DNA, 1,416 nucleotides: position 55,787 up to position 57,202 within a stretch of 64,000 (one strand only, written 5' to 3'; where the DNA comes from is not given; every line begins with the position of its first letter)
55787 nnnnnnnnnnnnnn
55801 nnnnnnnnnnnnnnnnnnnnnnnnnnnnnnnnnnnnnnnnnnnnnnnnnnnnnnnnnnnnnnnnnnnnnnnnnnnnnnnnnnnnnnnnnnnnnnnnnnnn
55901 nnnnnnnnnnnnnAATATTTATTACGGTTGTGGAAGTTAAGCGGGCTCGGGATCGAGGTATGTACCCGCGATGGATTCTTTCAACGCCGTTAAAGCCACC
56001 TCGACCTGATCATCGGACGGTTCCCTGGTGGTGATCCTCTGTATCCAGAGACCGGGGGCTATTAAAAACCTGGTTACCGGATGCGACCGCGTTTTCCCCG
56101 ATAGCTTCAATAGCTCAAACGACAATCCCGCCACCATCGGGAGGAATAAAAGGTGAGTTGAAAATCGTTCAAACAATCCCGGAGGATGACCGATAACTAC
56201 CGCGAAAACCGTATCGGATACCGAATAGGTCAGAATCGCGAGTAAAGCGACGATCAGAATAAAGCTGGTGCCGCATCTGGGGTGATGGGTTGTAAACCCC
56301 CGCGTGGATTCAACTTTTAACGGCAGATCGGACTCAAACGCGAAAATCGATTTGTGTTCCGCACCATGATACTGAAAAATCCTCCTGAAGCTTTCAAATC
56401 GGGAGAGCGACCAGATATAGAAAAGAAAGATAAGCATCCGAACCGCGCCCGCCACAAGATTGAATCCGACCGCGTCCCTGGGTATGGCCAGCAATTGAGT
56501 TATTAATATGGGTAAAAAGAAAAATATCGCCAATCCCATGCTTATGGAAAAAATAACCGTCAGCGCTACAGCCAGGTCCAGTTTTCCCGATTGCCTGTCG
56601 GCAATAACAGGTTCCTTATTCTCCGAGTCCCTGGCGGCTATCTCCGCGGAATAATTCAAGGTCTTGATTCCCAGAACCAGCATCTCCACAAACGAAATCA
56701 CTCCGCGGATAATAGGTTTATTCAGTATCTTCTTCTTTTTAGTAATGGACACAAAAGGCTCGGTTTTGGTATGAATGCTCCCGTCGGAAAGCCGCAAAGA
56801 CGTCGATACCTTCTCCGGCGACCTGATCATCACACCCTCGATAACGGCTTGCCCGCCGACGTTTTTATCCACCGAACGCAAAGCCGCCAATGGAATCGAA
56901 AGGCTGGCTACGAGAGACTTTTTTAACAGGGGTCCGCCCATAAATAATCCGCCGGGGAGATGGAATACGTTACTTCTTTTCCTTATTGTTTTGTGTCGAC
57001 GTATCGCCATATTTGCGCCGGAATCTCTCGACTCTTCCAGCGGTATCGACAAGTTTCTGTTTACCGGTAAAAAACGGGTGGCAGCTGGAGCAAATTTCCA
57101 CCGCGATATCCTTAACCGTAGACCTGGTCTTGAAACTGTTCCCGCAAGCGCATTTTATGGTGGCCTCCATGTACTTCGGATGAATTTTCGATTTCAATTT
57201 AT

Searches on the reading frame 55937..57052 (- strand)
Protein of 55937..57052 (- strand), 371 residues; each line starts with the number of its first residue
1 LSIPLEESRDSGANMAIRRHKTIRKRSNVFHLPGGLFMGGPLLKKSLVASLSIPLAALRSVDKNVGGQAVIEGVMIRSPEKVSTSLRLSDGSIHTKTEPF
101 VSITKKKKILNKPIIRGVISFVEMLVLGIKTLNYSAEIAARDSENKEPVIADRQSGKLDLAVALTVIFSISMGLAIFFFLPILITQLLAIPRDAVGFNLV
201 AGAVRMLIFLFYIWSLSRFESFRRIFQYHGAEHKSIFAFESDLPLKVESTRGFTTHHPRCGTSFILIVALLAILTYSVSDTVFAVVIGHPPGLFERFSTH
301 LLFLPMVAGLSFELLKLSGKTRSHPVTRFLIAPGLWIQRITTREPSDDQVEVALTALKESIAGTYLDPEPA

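Call 4: search_protein_families(library=pfam, proteins=[window:55937-57052:-], max_evalue=0.01)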
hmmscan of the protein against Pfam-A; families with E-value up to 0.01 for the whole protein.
window:55937-57052:- (371 aa): 1 family
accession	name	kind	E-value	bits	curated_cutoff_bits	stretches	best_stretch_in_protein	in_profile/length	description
PF07136.16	DUF1385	-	4e-76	255.7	22.1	1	113-361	2-225/227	Protein of unknown function (DUF1385)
